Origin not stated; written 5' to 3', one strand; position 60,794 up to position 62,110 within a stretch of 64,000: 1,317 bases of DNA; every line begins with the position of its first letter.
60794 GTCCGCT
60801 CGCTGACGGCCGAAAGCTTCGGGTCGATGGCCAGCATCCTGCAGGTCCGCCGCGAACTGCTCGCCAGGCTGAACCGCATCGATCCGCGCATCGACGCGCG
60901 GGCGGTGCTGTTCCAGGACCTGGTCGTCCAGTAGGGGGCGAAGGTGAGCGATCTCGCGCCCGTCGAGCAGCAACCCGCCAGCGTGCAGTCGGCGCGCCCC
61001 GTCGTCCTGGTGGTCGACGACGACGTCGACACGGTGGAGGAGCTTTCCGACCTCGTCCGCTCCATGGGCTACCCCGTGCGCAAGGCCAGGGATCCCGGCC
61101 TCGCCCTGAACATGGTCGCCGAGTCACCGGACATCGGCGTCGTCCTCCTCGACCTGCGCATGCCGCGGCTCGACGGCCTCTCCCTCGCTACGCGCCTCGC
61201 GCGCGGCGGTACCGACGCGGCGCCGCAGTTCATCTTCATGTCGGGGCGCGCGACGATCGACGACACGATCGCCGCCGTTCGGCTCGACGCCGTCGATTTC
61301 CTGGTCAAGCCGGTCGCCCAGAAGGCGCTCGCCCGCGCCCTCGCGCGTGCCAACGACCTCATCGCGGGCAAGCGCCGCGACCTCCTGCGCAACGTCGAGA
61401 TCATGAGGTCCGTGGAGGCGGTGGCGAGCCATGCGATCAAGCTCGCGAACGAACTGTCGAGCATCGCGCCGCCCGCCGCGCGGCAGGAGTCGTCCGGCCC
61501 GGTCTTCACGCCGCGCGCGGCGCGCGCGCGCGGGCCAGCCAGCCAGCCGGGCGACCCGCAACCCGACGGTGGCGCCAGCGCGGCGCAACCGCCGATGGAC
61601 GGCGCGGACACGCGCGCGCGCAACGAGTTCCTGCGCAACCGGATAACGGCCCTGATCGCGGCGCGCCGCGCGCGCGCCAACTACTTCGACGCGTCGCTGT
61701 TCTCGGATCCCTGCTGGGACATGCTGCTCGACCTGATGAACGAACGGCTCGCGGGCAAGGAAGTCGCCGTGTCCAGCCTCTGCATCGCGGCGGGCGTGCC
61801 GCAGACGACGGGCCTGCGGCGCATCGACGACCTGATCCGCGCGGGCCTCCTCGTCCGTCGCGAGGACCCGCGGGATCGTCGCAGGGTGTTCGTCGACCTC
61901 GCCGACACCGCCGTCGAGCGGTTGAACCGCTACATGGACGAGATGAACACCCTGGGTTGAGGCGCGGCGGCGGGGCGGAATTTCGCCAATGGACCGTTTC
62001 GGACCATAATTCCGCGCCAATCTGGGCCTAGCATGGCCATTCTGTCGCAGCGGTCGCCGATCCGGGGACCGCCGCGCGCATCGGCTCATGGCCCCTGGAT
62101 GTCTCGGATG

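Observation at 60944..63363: Tandem REC + MarR-type wHTH response regulators plus a stand-alone REC in the flagellar locus, with no kinase in the window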

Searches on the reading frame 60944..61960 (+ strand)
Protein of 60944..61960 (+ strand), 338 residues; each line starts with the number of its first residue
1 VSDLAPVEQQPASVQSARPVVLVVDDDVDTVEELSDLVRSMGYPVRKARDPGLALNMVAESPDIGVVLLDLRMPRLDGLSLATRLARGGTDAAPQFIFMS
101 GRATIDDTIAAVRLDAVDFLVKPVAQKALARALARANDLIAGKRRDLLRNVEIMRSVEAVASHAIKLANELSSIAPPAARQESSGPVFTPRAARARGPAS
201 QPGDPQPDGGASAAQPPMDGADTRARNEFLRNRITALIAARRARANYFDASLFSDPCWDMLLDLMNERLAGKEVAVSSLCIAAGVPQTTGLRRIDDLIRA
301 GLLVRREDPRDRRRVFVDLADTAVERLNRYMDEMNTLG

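Call 4: search_protein_families(library=pfam, proteins=[window:60944-61960:+], max_evalue=0.1)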
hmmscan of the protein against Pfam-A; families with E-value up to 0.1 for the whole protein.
window:60944-61960:+ (338 aa): 6 families
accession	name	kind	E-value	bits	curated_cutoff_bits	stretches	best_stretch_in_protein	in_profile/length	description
PF00072.30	Response_reg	-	8.8e-21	74.6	30.2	1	21-133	1-110/111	Response regulator receiver domain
PF13463.12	HTH_27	-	6e-06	26.9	22.2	1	272-321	17-66/68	Winged helix DNA-binding domain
PF12802.13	MarR_2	-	0.00061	20.3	27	1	274-314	21-61/61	MarR family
PF01047.28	MarR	-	0.0076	16.6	24.6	1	286-315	30-59/59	MarR family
PF03428.19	RP-C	-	0.042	14.1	24.4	0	279-314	77-112/175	Replication protein C N-terminal domain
PF08066.17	PMC2NT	-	0.044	14.8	23.3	0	306-335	61-90/91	PMC2NT (NUC016) domain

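Call 6: search_protein_families(library=ncbifam, proteins=[window:60944-61960:+], max_evalue=0.01)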
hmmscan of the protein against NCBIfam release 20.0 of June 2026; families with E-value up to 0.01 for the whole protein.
window:60944-61960:+ (338 aa): 81 families (the best 25 are shown)
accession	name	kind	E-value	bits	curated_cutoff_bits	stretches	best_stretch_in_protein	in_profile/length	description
NF040749.1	tetrathio_RR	equivalog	9.1e-19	67.9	290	1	21-139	2-117/191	tetrathionate respiration response regulator TtrR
NF006900.1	PRK09390.1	equivalog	3.8e-15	56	255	1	17-154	3-137/203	response regulator FixJ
NF051870.1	NAssimRespRegNtrX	equivalog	5.1e-15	55.3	600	1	21-186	4-170/452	nitrogen assimilation response regulator NtrX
NF045505.1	RR_RssB_Pseudo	equivalog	2e-14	53.5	700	1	20-137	7-122/394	two-component system response regulator RssB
NF047793.1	ResRegPgtA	equivalog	2.7e-14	52.8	650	1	19-136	6-120/414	two-component system response regulator PgtA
NF053854.1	RespRegPhoBBctds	equivalog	1.1e-13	51.1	270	1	21-130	1-108/225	two-component system response regulator PhoB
NF008469.0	PRK11361.1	equivalog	8.6e-13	47.8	714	1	17-143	3-126/461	acetoacetate metabolism transcriptional regulator AtoC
NF011695.0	PRK15115.1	equivalog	2.2e-11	43.2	763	1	20-156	8-141/445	two-component system response regulator GlrR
NF008677.0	PRK11697.1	equivalog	3.4e-11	43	246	1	21-168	4-147/238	two-component system response regulator BtsR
NF007689.0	PRK10365.1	equivalog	5.5e-11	41.9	760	1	21-137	8-125/441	sigma-54-dependent response regulator transcription factor ZraR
NF045944.1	ResRegRpaBCyano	equivalog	8.6e-11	41.6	330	1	22-131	1-106/229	response regulator transcription factor RpaB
NF053512.1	nitric_RR_NosR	exception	1.3e-10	41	400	1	21-137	1-115/422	response regulator c-di-GMP phosphodiesterase, NosR family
NF008378.0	PRK11173.1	equivalog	1.4e-10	40.9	334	1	19-178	4-155/238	two-component system response regulator ArcA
TIGR02154.1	PhoB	equivalog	2e-10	40.4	296.2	1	20-134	4-118/226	phosphate regulon transcriptional regulator PhoB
NF007005.1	PRK09468.1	equivalog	3.2e-10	39.9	331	1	21-131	6-114/237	osmolarity response regulator transcription factor OmpR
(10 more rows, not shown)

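Call 7: find_homologous_proteins(query=window:60944-61960:+, max_evalue=0.00001)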
Query window:60944-61960:+ (338 aa): 343 proteins with E <= 0.00001 among 8000 candidates; the best 120 are listed.
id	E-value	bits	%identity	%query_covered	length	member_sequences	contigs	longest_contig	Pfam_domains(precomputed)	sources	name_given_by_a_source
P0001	5.3e-204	694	98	100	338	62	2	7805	PF00072.31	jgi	jgi:FixJ family two-component response regulator/DNA-binding MarR family transcriptional regulator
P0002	1.0e-188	644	92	100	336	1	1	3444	PF00072.31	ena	-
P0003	7.7e-188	641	92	100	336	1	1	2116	PF00072.31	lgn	-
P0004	1.3e-187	641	91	100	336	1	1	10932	PF00072.31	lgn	-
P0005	9.8e-184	628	91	100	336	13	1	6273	PF00072.31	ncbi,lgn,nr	ncbi:MAG: response regulator [Alphaproteobacteria bacterium]|nr:response regulator [Alphaproteobacte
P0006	7.7e-177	605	86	100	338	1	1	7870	PF13463.13,PF00072.31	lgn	-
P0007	4.5e-175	599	96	88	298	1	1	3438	PF13463.13,PF00072.31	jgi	jgi:CheY-like chemotaxis protein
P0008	4.4e-173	593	86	100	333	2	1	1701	PF13463.13,PF00072.31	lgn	-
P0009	8.4e-153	526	78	100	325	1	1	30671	PF13463.13,PF00072.31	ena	-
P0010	5.6e-149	514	75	98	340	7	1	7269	PF13463.13,PF00072.31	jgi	jgi:FixJ family two-component response regulator/DNA-binding MarR family transcriptional regulator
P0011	1.2e-144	500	74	100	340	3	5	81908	PF13463.13,PF00072.31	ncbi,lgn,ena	-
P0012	3.8e-144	498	76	91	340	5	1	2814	PF13463.13,PF00072.31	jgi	jgi:FixJ family two-component response regulator/DNA-binding MarR family transcriptional regulator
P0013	2.6e-134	466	68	98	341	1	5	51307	PF13463.13,PF00072.31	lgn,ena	-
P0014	1.4e-113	398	61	90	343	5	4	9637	PF13463.13,PF00072.31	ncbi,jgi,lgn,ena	jgi:FixJ family two-component response regulator/DNA-binding MarR family transcriptional regulator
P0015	1.1e-77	280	47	95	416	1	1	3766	PF13463.13,PF00072.31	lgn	-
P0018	1.2e-75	273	44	96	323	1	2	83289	PF13463.13,PF00072.31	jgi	jgi:CheY-like chemotaxis protein/DNA-binding MarR family transcriptional regulator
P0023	7.1e-72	261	44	98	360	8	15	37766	PF13463.13,PF00072.31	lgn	-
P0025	5.5e-57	212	41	94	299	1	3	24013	PF13463.13,PF00072.31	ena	-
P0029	1.1e-53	201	41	98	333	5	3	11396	PF12802.14,PF00072.31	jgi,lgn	jgi:CheY-like chemotaxis protein/DNA-binding MarR family transcriptional regulator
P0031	6.2e-51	192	37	94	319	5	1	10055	PF01047.29,PF12802.14,PF00072.31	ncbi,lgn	-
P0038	7.4e-42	162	35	92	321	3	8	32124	PF00072.31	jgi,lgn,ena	-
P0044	2.1e-41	160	34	96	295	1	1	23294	PF22381.3,PF00072.31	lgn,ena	-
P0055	1.3e-38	151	35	95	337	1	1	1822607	PF00072.31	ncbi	ncbi:response regulator [Azospirillum argentinense]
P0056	2.4e-38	150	54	29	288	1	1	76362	PF22381.3,PF00072.31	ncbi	-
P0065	1.7e-36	144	33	97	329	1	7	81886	PF13463.13,PF00072.31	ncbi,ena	-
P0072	7.9e-36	142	33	97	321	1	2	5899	PF12802.14,PF00072.31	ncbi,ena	-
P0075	3.9e-35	140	35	100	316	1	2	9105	PF01047.29,PF22381.3,PF00072.31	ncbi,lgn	-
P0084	1.7e-26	112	53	37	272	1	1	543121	-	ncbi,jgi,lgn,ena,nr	ncbi:MAG TPA: hypothetical protein VEC11_10020 [Allosphingosinicella sp.]|nr:hypothetical protein [A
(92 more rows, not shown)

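Call 15: find_related_loci(query=A1, collection=genome_contigs, flank=10000)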
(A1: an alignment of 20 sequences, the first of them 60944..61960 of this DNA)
Query A1 (338 aa) in genome_contigs; peptide patterns used: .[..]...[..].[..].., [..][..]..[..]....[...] (x = any residue, [..] = any of these).
599 stretches matched a pattern (row limit reached: there are more); 571 encode a relative of the query (tblastn E <= 1e-3); the best 80 are kept; 80 distinct loci.
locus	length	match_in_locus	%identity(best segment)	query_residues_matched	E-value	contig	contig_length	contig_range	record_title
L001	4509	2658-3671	95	1-338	0e+0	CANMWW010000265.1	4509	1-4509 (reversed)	MAG: Alphaproteobacteria bacterium isolate ZE-Oct18-107 genome assembly, contig: ZE-Oct18-C33682, whole genome shotgun s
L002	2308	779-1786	90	1-338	8e-179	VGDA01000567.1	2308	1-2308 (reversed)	MAG: Alphaproteobacteria bacterium isolate K_DeepCast_35m_m2_271 K_DeepCast_35m_m2_271_Ga0194129_10080011, whole genome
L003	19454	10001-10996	75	9-338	4e-145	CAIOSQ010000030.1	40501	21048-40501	MAG: uncultured Rhodospirillales bacterium isolate Loclat_bin-04156 genome assembly, contig: bin-04156:030/468, whole ge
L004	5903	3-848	43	55-337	4e-62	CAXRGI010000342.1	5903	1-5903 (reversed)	MAG: Opitutales bacterium isolate CJ01B_8.70 genome assembly, contig: k141_1466629, whole genome shotgun sequence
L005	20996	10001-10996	74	9-338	3e-141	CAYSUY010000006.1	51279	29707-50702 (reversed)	MAG TPA_asm: uncultured Acetobacteraceae bacterium isolate SRP193358_co1_593 genome assembly, contig: NODE_1160_length_5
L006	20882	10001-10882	34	15-331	4e-50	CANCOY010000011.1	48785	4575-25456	MAG: Acetobacteraceae bacterium isolate JR-MC-I-240519-124 genome assembly, contig: JR-MC-I-240519-C1056, whole genome s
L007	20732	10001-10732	35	16-331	1e-44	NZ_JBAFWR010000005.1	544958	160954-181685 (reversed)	Xanthobacter sp. VTT E-85239 strain VTT-E-85239 Contig005, whole genome shotgun sequence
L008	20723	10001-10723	35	19-331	4e-44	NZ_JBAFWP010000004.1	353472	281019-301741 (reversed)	Xanthobacter sp. VTT E-85238 strain VTT-E-85238 Contig004, whole genome shotgun sequence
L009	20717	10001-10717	35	21-331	9e-44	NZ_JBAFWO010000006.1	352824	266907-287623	Xanthobacter sp. VTT E-85241 strain VTT-E-85241 Contig006, whole genome shotgun sequence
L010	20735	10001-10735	36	14-331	4e-43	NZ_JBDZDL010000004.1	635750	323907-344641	Xanthobacter sp. VNH20 contig4, whole genome shotgun sequence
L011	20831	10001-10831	33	18-335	9e-41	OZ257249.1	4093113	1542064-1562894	MAG: Tagaea sp. isolate 835704f9-8dba-454c-b00a-1ace12109bd4 genome assembly, chromosome: 1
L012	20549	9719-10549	33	18-335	8e-41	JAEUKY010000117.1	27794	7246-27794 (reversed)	MAG: Rhodospirillales bacterium isolate new MAG-107 k141_2319726, whole genome shotgun sequence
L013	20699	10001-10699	35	27-331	3e-40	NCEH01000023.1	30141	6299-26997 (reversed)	MAG: Rhizobiales bacterium 32-66-11 04302015_32_scaffold_376, whole genome shotgun sequence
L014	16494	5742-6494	36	11-331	4e-40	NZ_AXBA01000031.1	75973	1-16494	Azorhizobium doebereinerae UFLA1-100 YU1DRAFT_scaffold_27.28_C, whole genome shotgun sequence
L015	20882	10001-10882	34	21-337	6e-40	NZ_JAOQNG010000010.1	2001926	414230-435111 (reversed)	Azospirillum canadense strain DS2 Ga0486050_10, whole genome shotgun sequence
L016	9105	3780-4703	35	1-337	8e-40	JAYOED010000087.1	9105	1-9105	MAG: Burkholderiales bacterium isolate 139553_S155_concoct_bins.tsv.005 NODE_8845_length_9105_cov_5.077127, whole genome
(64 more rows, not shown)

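Call 18: find_encoding_contigs(protein=P0055, flank=10000, max_places=2)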
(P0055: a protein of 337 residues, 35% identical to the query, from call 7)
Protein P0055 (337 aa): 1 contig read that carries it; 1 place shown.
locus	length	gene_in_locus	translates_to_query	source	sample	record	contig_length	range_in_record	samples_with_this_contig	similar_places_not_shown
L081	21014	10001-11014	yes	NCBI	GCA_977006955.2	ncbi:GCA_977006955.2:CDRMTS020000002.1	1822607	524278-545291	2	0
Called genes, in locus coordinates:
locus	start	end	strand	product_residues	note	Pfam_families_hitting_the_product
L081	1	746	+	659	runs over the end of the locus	PF12832:MFS_1_like, PF00672:HAMP, PF07690:MFS_1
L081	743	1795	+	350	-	PF04392:ABC_sub_bind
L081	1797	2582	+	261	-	-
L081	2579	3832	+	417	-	PF01071:GARS_A (weak), PF13535:ATP-grasp_4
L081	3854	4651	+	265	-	-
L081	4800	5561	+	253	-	-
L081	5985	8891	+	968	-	PF07695:7TMR-DISM_7TM, PF00512:HisKA, PF02518:HATPase_c, PF00072:Response_reg, PF01627:Hpt (weak)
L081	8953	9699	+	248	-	PF00072:Response_reg, PF00486:Trans_reg_C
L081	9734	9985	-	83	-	-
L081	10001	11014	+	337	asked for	PF00072:Response_reg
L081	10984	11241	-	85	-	-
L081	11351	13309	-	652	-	PF07719:TPR_2 (faint), PF13424:TPR_12 (weak), PF13432:TPR_16, PF00515:TPR_1 (weak), PF13414:TPR_11 (weak), PF13432:TPR_16 (weak), PF00515:TPR_1 (weak), PF13844:Glyco_transf_41, +10 more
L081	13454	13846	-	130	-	PF11776:RcnB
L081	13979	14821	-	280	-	PF00583:Acetyltransf_1, PF13508:Acetyltransf_7 (faint), PF18014:Acetyltransf_18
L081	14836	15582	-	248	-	PF01177:Asp_Glu_race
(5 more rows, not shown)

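Call 19: find_encoding_contigs(protein=P0018, flank=10000, max_places=2)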
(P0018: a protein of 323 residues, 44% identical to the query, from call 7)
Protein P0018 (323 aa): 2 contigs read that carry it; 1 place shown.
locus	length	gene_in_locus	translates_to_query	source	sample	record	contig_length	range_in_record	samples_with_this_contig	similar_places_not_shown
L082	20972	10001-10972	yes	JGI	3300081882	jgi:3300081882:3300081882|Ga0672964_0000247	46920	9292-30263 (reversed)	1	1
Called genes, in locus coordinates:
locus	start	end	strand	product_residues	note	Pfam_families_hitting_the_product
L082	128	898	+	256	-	PF01311:Bac_export_1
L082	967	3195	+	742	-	PF22638:FlgK_D1, PF06429:Flg_bbr_C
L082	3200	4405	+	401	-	PF00669:Flagellin_N, PF00700:Flagellin_C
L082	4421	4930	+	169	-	PF02623:FliW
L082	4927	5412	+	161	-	PF02561:FliS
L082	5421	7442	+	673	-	-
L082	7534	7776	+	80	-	-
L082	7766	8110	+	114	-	-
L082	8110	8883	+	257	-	PF00813:FliP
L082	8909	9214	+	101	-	PF07238:PilZ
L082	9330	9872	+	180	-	-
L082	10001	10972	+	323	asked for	PF00072:Response_reg, PF13463:HTH_27 (faint)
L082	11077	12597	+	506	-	PF04244:DPRP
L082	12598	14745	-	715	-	PF00989:PAS, PF08448:PAS_4, PF13188:PAS_8 (weak), PF13426:PAS_9, PF08447:PAS_3, PF00512:HisKA (weak), PF02518:HATPase_c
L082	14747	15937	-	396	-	PF13433:Peripla_BP_5, PF13458:Peripla_BP_6, PF01094:ANF_receptor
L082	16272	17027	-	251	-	-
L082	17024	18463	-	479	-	-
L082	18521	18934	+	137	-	PF00072:Response_reg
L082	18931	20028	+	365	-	PF00072:Response_reg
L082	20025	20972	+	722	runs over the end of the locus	PF02743:dCache_1, PF00512:HisKA, PF02518:HATPase_c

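Call 20: find_encoding_contigs(protein=P0025, flank=10000, max_places=2)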
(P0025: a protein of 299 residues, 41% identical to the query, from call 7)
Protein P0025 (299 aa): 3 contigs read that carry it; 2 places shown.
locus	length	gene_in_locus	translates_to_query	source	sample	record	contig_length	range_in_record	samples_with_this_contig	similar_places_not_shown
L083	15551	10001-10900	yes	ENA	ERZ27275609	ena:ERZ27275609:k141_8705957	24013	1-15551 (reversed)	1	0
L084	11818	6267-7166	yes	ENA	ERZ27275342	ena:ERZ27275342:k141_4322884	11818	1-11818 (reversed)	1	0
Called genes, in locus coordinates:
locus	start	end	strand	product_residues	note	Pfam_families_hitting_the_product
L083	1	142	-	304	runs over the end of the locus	PF13480:Acetyltransf_6 (weak)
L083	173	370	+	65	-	-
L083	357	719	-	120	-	-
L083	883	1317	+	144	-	PF02561:FliS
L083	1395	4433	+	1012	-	PF00669:Flagellin_N, PF00700:Flagellin_C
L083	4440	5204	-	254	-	-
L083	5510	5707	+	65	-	-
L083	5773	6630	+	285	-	PF01464:SLT (faint)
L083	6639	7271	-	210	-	PF10691:DUF2497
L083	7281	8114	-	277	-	PF02390:Methyltransf_4 (weak), PF13847:Methyltransf_31 (weak), PF13649:Methyltransf_25 (weak)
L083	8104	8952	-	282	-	PF20560:MotA_N, PF01618:MotA_ExbB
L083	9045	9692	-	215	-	-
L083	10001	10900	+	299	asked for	PF00072:Response_reg, PF13463:HTH_27 (faint)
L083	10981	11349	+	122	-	-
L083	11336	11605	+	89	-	-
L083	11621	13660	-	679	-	-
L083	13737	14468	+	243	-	PF01311:Bac_export_1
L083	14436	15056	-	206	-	PF00196:GerE, PF08281:Sigma70_r4_2 (faint)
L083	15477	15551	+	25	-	?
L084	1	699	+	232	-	?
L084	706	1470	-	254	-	-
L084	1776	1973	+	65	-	-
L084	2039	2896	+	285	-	PF01464:SLT (faint)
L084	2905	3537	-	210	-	PF10691:DUF2497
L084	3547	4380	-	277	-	PF02390:Methyltransf_4 (weak), PF13847:Methyltransf_31 (weak), PF13649:Methyltransf_25 (weak)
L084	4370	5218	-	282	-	PF20560:MotA_N, PF01618:MotA_ExbB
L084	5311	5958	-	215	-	-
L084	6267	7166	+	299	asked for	PF00072:Response_reg, PF13463:HTH_27 (faint)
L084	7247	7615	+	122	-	-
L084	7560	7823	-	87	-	PF02599:CsrA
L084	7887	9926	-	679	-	-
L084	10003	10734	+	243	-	PF01311:Bac_export_1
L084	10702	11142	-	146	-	PF00196:GerE (faint)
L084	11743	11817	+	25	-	?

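Call 21: find_encoding_contigs(protein=P0023, flank=10000, max_places=2)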
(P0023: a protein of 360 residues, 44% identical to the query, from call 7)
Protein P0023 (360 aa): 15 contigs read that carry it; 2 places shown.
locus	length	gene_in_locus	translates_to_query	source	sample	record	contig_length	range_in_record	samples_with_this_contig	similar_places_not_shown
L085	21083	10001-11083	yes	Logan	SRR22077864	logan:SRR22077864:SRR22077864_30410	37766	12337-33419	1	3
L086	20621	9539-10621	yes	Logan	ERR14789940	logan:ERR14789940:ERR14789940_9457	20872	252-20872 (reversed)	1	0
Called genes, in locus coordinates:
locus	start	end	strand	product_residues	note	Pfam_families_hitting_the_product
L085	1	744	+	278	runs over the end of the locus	PF01464:SLT (faint)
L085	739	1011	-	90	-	-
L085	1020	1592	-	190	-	-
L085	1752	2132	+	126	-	-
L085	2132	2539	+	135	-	PF00460:Flg_bb_rod (faint), PF06429:Flg_bbr_C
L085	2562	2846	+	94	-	PF02049:FliE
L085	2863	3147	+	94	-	PF01313:Bac_export_3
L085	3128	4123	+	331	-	PF02154:FliM, PF01052:FliMN_C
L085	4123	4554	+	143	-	-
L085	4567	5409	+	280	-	-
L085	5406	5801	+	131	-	-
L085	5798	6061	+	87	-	-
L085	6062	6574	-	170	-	-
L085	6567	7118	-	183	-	-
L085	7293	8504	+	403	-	-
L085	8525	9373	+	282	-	PF20560:MotA_N, PF01618:MotA_ExbB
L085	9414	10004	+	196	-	PF03748:FliL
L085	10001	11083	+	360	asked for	PF00072:Response_reg, PF13463:HTH_27 (weak)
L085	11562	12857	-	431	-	-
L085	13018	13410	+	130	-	PF00072:Response_reg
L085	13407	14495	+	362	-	PF00072:Response_reg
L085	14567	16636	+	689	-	PF02743:dCache_1, PF22588:dCache_1_like (faint), PF00512:HisKA, PF02518:HATPase_c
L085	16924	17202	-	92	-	-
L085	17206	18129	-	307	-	PF13677:MotB_plug, PF00691:OmpA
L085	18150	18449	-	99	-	-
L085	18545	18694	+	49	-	-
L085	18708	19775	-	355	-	PF01312:Bac_export_2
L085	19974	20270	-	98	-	-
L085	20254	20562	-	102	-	-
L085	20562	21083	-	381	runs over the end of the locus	PF02119:FlgI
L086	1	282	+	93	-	?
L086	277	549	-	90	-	-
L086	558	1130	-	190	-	-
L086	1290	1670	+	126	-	-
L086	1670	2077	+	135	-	PF00460:Flg_bb_rod (faint), PF06429:Flg_bbr_C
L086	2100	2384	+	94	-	PF02049:FliE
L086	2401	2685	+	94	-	PF01313:Bac_export_3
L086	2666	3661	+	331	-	PF02154:FliM, PF01052:FliMN_C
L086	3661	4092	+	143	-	-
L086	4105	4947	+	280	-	-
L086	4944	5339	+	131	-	-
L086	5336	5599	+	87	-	-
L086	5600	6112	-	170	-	-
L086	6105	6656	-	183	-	-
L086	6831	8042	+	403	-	-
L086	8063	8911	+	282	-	PF20560:MotA_N, PF01618:MotA_ExbB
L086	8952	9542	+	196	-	PF03748:FliL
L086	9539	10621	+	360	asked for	PF00072:Response_reg, PF13463:HTH_27 (weak)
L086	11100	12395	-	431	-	-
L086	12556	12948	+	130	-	PF00072:Response_reg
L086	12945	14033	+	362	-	PF00072:Response_reg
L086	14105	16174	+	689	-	PF02743:dCache_1, PF22588:dCache_1_like (faint), PF00512:HisKA, PF02518:HATPase_c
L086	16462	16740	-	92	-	-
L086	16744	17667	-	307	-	PF13677:MotB_plug, PF00691:OmpA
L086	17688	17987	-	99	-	-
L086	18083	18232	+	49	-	-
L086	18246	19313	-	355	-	PF01312:Bac_export_2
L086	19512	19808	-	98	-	-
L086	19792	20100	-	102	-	-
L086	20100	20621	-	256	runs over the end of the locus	?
